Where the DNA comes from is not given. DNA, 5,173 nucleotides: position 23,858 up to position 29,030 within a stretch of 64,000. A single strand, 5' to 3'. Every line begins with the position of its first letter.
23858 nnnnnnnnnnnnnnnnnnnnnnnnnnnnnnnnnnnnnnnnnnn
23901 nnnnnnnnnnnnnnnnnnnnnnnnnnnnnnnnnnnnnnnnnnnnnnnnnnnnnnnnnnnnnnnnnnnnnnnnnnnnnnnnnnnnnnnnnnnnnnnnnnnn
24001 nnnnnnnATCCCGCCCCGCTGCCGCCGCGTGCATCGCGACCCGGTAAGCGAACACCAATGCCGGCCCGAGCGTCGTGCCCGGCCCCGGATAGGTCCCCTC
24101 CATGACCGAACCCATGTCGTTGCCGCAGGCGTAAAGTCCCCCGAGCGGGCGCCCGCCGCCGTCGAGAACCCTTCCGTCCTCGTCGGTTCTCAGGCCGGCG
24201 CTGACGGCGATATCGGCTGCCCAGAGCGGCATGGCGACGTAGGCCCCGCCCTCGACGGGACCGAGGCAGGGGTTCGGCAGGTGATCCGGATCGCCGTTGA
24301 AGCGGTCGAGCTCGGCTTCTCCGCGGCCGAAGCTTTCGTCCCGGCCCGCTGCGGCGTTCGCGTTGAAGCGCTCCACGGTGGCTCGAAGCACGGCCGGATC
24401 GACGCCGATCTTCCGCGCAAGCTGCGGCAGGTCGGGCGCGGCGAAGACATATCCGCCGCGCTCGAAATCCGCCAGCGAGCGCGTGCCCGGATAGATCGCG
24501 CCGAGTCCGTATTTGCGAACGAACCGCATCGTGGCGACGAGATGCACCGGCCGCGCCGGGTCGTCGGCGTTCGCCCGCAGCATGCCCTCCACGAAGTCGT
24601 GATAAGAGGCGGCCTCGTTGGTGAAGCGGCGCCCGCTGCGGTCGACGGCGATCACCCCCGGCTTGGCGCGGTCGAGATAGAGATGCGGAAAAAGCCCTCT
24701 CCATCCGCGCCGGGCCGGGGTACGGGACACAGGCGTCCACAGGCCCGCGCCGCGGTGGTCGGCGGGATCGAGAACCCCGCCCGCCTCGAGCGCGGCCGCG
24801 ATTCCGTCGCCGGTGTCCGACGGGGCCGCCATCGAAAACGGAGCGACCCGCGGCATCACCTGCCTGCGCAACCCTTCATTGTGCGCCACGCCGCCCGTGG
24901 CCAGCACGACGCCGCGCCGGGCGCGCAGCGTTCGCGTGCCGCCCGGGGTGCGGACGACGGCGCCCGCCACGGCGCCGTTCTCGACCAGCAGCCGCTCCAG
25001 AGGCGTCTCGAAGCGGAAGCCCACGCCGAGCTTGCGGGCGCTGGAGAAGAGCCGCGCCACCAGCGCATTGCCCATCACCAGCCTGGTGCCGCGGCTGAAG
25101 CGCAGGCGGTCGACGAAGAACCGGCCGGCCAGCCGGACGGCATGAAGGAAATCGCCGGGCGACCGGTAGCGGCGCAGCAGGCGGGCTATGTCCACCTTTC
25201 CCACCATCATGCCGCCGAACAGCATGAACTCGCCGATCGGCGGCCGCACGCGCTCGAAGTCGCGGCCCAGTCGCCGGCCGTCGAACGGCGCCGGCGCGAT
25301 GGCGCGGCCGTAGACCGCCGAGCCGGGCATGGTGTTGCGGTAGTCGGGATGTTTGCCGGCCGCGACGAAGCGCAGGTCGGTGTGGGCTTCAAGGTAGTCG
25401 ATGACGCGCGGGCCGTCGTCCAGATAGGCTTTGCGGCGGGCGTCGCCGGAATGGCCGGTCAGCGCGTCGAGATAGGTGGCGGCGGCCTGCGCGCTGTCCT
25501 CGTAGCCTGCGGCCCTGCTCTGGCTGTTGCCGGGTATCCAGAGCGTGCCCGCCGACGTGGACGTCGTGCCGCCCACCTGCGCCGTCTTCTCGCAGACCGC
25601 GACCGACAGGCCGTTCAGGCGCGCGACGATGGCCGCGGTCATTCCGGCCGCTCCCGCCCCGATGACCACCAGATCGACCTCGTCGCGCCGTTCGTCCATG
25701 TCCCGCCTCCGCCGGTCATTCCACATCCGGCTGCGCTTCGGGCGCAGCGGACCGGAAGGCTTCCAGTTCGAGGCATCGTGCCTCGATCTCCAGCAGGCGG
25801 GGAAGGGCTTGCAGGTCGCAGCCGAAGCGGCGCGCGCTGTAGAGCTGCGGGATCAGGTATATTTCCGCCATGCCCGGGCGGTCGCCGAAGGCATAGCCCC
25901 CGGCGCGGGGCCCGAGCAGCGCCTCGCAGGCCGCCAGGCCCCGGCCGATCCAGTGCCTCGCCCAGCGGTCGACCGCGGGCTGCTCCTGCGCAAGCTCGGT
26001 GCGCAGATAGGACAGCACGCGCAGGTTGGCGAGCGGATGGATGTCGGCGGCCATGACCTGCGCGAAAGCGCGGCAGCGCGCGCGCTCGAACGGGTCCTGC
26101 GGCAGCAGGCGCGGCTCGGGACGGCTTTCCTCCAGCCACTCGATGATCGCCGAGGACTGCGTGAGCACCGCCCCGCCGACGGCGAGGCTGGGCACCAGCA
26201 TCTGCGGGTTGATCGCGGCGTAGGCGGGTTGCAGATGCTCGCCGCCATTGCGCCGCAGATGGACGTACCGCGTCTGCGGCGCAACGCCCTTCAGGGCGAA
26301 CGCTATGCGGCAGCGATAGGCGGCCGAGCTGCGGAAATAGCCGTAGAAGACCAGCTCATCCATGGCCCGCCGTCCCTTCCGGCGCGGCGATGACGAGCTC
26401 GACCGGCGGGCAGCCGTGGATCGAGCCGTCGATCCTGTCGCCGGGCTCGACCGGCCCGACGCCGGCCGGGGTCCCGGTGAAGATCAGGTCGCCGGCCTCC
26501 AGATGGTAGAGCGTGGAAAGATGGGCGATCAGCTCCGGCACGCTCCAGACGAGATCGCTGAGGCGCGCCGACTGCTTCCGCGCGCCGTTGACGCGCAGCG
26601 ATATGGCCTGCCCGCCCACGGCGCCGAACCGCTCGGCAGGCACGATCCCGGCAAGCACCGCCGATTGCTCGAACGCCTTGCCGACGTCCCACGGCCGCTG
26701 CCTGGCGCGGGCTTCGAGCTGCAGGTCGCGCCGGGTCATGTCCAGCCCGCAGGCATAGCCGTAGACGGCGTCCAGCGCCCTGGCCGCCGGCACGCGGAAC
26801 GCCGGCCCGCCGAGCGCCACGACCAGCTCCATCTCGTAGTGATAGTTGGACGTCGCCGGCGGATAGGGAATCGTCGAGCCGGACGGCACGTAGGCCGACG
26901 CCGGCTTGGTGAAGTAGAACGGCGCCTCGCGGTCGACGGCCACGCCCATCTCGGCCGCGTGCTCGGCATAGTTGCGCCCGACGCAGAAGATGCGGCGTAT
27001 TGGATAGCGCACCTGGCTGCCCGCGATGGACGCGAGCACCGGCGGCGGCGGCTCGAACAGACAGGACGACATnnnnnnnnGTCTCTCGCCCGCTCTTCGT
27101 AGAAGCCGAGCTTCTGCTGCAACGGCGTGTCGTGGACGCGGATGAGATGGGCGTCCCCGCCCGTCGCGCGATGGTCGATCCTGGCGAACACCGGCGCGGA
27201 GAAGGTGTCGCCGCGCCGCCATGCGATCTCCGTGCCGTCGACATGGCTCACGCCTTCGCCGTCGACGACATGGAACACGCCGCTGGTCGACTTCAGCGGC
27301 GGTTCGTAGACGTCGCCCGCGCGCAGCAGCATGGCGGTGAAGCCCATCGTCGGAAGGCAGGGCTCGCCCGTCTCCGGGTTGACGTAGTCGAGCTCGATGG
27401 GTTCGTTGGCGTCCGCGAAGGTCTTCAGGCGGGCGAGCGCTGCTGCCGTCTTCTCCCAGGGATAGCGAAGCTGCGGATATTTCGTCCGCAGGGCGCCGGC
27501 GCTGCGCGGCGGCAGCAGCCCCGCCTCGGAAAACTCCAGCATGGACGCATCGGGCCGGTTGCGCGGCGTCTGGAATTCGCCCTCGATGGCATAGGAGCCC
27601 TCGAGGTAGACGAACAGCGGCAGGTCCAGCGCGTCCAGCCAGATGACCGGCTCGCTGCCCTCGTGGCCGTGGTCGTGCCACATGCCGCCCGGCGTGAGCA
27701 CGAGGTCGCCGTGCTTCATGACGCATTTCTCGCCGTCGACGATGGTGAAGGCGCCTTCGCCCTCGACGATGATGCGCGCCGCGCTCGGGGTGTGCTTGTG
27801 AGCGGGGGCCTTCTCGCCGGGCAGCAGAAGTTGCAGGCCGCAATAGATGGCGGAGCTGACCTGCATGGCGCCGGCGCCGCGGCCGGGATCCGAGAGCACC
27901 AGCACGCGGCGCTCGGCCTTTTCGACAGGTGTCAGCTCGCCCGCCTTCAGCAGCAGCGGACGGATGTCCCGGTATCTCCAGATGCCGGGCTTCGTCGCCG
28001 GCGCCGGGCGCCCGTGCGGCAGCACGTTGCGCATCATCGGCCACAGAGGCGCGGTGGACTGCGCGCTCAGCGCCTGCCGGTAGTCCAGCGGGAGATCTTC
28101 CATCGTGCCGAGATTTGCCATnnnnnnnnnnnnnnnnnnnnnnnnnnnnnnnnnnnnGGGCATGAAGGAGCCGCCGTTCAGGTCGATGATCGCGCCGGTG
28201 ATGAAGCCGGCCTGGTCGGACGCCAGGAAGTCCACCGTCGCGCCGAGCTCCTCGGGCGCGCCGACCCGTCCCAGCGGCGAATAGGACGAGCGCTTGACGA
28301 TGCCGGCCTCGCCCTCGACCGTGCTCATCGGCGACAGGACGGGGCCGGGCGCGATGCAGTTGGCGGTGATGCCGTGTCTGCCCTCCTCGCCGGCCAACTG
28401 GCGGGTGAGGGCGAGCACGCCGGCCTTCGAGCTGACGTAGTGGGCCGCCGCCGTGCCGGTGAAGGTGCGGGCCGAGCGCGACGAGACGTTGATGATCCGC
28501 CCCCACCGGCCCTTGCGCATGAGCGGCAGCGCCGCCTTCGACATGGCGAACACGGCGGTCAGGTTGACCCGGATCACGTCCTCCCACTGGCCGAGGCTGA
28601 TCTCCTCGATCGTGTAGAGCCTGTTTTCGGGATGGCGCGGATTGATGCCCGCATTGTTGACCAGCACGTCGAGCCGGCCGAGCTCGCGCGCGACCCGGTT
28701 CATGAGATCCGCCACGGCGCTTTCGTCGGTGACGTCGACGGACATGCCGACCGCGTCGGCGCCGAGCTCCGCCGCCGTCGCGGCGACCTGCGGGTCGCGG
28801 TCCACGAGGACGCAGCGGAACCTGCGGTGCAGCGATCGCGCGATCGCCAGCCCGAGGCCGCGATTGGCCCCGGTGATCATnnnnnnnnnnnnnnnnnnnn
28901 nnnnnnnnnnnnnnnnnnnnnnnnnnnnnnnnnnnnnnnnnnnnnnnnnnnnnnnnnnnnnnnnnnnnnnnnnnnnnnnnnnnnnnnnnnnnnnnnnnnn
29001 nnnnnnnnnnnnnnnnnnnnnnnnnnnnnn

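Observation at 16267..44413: A 28-kb MarR regulon readable from the DNA: about 7 copies of ATCAG-YATR-CTGAT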

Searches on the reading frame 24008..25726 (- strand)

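Call 5: search_protein_families(library=pfam, proteins=[window:24008-25726:-])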
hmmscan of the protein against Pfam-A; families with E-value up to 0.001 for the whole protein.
window:24008-25726:- (573 aa): 7 families
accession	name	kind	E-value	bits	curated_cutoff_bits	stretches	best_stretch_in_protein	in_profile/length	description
PF00890.30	FAD_binding_2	-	3.2e-80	270.8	20.4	1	18-553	1-414/414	FAD binding domain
PF01266.30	DAO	-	2.7e-13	50.6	27.9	1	18-292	1-223/353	FAD dependent oxidoreductase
PF12831.13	FAD_oxidored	-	3.6e-09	36.8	27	1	18-71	1-53/416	FAD dependent oxidoreductase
PF03486.20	HI0933_like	-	4.8e-07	29.9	50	1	18-53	2-37/244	HI0933-like protein Rossmann domain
PF13450.12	NAD_binding_8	-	1.1e-06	29.2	21.9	1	21-58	1-38/68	NAD(P)-binding Rossmann-like domain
PF07992.20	Pyr_redox_2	-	5.2e-06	26.5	26.1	1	18-136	2-119/291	Pyridine nucleotide-disulphide oxidoreductase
PF01946.23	Thi4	-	2.9e-05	23.9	26.2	1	15-55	16-57/235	Thi4 family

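Call 25: search_protein_families(library=ncbifam, proteins=[window:24008-25726:-], max_evalue=0.00001)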
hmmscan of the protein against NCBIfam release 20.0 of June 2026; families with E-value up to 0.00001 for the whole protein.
window:24008-25726:- (573 aa): 34 families (the best 25 are shown)
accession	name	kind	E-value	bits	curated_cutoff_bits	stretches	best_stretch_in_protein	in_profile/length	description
NF009477.0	PRK12843.1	equivalog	8.2e-211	701.4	758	1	12-570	12-571/578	FAD-dependent oxidoreductase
NF004789.0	PRK06134.1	subfamily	9e-183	609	747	1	12-570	8-570/581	FAD-dependent oxidoreductase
NF009478.0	PRK12844.1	equivalog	8.6e-132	440.3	789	1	15-570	7-551/559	3-ketosteroid-delta-1-dehydrogenase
NF009476.0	PRK12839.1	equivalog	3.9e-129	431.4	940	1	13-570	5-567/572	FAD-dependent oxidoreductase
NF053677.1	Desat2ChcC2Cyan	equivalog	2.4e-127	425.7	900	1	18-569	2-553/558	4-oxocyclohex-2-ene-1-carboxylate 5-dehydrogenase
NF005882.1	PRK07843.1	equivalog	1.2e-122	410.1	788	1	16-565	1-545/547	3-oxosteroid 1-dehydrogenase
NF009473.0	PRK12835.1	subfamily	1.2e-112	377.3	837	1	14-570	9-569/585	FAD-binding protein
NF009479.0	PRK12845.1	equivalog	1.1e-98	331.1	793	1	11-569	13-565/566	3-ketosteroid-delta-1-dehydrogenase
NF053676.1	4oxCHCAChcC1Cy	equivalog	2e-89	300.4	1000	2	217-565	184-524/528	4-oxocyclohexanecarboxylate 2-dehydrogenase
NF009474.0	PRK12837.1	equivalog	1.8e-72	244.8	675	2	201-567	154-508/513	FAD-binding protein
NF005510.0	PRK07121.1-3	subfamily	4.6e-38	131.2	481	2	219-570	179-489/492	FAD-binding protein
TIGR01813.1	flavo_cyto_c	subfamily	3.4e-36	124.9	285.45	2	216-472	126-365/444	flavocytochrome c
NF005511.0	PRK07121.1-4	equivalog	2.6e-35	121.9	466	2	262-539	260-512/553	FAD-binding protein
NF006130.0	PRK08274.1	equivalog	1.9e-31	109.4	369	3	207-374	124-282/467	FAD-dependent tricarballylate dehydrogenase TcuA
NF005512.0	PRK07121.1-5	subfamily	1.6e-28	99.5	812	2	10-100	15-106/489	FAD-binding protein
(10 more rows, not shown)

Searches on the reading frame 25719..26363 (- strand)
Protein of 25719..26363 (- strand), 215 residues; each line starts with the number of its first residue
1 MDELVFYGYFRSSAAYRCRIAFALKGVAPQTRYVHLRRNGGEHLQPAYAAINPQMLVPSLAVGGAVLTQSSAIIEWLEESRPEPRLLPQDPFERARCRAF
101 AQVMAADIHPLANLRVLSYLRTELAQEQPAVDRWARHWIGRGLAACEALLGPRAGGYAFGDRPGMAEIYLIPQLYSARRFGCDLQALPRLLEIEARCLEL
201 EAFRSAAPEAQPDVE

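Call 5: search_protein_families(library=pfam, proteins=[window:25719-26363:-])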
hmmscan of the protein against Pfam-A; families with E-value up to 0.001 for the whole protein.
window:25719-26363:- (215 aa): 4 families
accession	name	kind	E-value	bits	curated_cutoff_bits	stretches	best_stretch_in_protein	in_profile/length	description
PF13409.12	GST_N_2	-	1.3e-11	45.4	25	1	12-79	2-69/70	Glutathione S-transferase, N-terminal domain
PF13417.12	GST_N_3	-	3.2e-11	43.8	22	1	7-84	2-74/75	Glutathione S-transferase, N-terminal domain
PF02798.26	GST_N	-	3.1e-08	34.2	20.9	1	6-78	5-75/76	Glutathione S-transferase, N-terminal domain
PF13410.11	GST_C_2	-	7.4e-06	26.4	24.9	1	139-179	11-49/69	Glutathione S-transferase, C-terminal domain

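Call 25: search_protein_families(library=ncbifam, proteins=[window:25719-26363:-], max_evalue=0.00001)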
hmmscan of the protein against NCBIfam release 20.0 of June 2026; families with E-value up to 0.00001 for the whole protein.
window:25719-26363:- (215 aa): 4 families
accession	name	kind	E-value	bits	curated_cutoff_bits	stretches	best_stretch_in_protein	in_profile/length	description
TIGR01262.1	maiA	equivalog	5.7e-81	271.2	171.05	1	6-214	2-210/211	maleylacetoacetate isomerase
NF011693.0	PRK15113.1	equivalog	2.4e-13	50.3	150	1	10-122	14-127/214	glutathione transferase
NF007016.1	PRK09481.1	equivalog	1.2e-09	37.9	314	1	16-208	23-201/209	stringent starvation protein SspA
NF050814.1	FtsZBindFzlA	equivalog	2.1e-08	34.2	300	1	16-109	17-109/228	FtsZ-binding protein FzlA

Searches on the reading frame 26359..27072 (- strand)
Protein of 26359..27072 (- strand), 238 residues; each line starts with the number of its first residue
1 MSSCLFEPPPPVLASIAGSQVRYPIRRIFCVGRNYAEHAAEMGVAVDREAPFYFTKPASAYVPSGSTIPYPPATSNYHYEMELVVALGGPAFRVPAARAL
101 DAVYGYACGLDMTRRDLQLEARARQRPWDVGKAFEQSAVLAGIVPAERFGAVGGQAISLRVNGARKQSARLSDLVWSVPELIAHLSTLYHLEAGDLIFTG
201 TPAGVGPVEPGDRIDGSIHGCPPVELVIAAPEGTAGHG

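Call 6: search_protein_families(library=pfam, proteins=[window:26359-27072:-])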
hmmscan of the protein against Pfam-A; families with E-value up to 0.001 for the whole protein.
window:26359-27072:- (238 aa): 1 family
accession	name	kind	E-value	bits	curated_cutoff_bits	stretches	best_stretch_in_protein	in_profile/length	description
PF01557.24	FAA_hydrolase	-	1.2e-53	182.4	23.9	1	28-224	2-209/214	Fumarylacetoacetate (FAA) hydrolase C-terminal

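Call 26: search_protein_families(library=ncbifam, proteins=[window:26359-27072:-], max_evalue=0.00001)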
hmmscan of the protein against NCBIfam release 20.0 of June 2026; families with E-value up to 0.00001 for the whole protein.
window:26359-27072:- (238 aa): 6 families
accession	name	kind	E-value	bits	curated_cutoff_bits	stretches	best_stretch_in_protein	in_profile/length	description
NF007967.0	PRK10691.1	equivalog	1.9e-43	148.4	201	1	18-217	9-208/219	fumarylacetoacetate hydrolase family protein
TIGR02303.1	HpaG-C-term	equivalog_domain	1.1e-30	106.9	276.4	1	26-221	43-235/245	4-hydroxyphenylacetate degradation bifunctional isomerase/decarboxylase, C-terminal subunit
NF011750.0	PRK15203.1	equivalog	8.2e-26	90.7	811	1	25-220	222-414/429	4-hydroxyphenylacetate degradation bifunctional isomerase/decarboxylase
NF053535.1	DhyDRhmHlse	equivalog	7.3e-25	87.8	500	1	25-207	70-249/284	2,4-didehydro-3-deoxy-L-rhamnonate hydrolase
NF009399.0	PRK12764.1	equivalog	4.7e-23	82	444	1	21-219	17-210/501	fumarylacetoacetate hydrolase family protein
TIGR02305.1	HpaG-N-term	equivalog_domain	5.7e-22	78.2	228.65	1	49-222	31-199/205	4-hydroxyphenylacetate degradation bifunctional isomerase/decarboxylase, N-terminal subunit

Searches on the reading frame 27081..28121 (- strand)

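Call 6: search_protein_families(library=pfam, proteins=[window:27081-28121:-])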
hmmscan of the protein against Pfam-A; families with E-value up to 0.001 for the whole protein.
window:27081-28121:- (347 aa): 4 families
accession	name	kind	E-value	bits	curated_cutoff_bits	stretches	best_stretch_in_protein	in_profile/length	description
PF07883.17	Cupin_2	-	4.6e-23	81.1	27.2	1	96-163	2-68/70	Cupin domain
PF05899.18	Cupin_3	-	0.00062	19.9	23.5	0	117-148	30-61/74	EutQ-like cupin domain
PF02311.25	AraC_binding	-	0.00081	19.6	21.1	0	116-158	27-68/135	AraC-like ligand binding domain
PF03079.20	ARD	-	0.00094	19.9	27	0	108-149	88-133/157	ARD/ARD' family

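Call 26: search_protein_families(library=ncbifam, proteins=[window:27081-28121:-], max_evalue=0.00001)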
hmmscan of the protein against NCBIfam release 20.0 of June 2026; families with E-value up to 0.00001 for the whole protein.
window:27081-28121:- (347 aa): 2 families
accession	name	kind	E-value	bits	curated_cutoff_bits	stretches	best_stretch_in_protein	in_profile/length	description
TIGR02272.1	gentisate_1_2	equivalog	7.5e-81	271.7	442.1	1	14-343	6-334/336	gentisate 1,2-dioxygenase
NF049978.1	AminoSalDhMabB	equivalog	1.3e-65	222.1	650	1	17-345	7-335/351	5-aminosalicylate 1,2-dioxygenase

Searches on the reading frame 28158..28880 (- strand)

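Call 6: search_protein_families(library=pfam, proteins=[window:28158-28880:-])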
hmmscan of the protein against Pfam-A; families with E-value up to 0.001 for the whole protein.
window:28158-28880:- (241 aa): 3 families
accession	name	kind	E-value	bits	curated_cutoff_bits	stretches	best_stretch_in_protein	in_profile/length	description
PF13561.12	adh_short_C2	-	6.7e-55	186.7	27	1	4-237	1-234/236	Enoyl-(Acyl carrier protein) reductase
PF00106.31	adh_short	-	1.7e-50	171.7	26.6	1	1-187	4-188/195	short chain dehydrogenase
PF08659.16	KR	-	0.00021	21.7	22.6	1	1-117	4-123/180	KR domain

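Call 26: search_protein_families(library=ncbifam, proteins=[window:28158-28880:-], max_evalue=0.00001)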
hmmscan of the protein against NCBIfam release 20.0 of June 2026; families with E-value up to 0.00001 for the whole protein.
window:28158-28880:- (241 aa): 225 families (the best 25 are shown)
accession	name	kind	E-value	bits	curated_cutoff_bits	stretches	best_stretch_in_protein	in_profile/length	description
NF009464.0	PRK12824.1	subfamily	8e-60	202.5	269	1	1-240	6-244/245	3-oxoacyl-ACP reductase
TIGR01830.1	3oxo_ACP_reduc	equivalog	2.5e-56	191.1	297.75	1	1-237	2-237/239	3-oxoacyl-[acyl-carrier-protein] reductase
NF004198.0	PRK05653.1-3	equivalog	3.1e-56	190.6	296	1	1-240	11-248/248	3-oxoacyl-ACP reductase FabG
NF009466.0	PRK12826.1-2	subfamily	6.7e-56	189.5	222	1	1-240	7-246/248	3-oxoacyl-ACP reductase FabG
NF004197.0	PRK05653.1-1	equivalog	2.4e-51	174.8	332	1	1-240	11-248/249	3-oxoacyl-ACP reductase FabG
NF047923.1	pyridox_DH_SDR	equivalog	5e-50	170.3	325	1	1-238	7-240/243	pyridoxal 4-dehydrogenase, SDR-type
NF005559.1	PRK07231.1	subfamily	5.8e-48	163.6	215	1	1-239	8-248/249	glucose 1-dehydrogenase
TIGR01829.1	AcAcCoA_reduct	subfamily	8.1e-48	163.2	302.1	1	1-240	4-242/242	acetoacetyl-CoA reductase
NF052558.1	MBtsdlDhBudC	equivalog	6.1e-47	160.3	270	1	1-238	7-241/250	meso-2,3-butanediol dehydrogenase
TIGR01963.1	PHB_DH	subfamily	1.8e-46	158.5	307.05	1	1-239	5-253/255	3-hydroxybutyrate dehydrogenase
NF004791.0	PRK06138.1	equivalog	5.1e-46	157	312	1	1-238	9-249/252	SDR family oxidoreductase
NF005067.0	PRK06484.1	equivalog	5.2e-46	157.3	713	1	1-237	13-250/524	short chain dehydrogenase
NF009468.0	PRK12826.1-4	equivalog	1.4e-45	156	318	1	1-241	11-250/256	SDR family oxidoreductase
NF004713.0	PRK06057.1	equivalog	2.5e-45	155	404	1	2-237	14-248/257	3-oxoacyl-ACP reductase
NF009093.0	PRK12429.1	subfamily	9.2e-45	152.9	258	1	1-240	9-258/259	3-hydroxybutyrate dehydrogenase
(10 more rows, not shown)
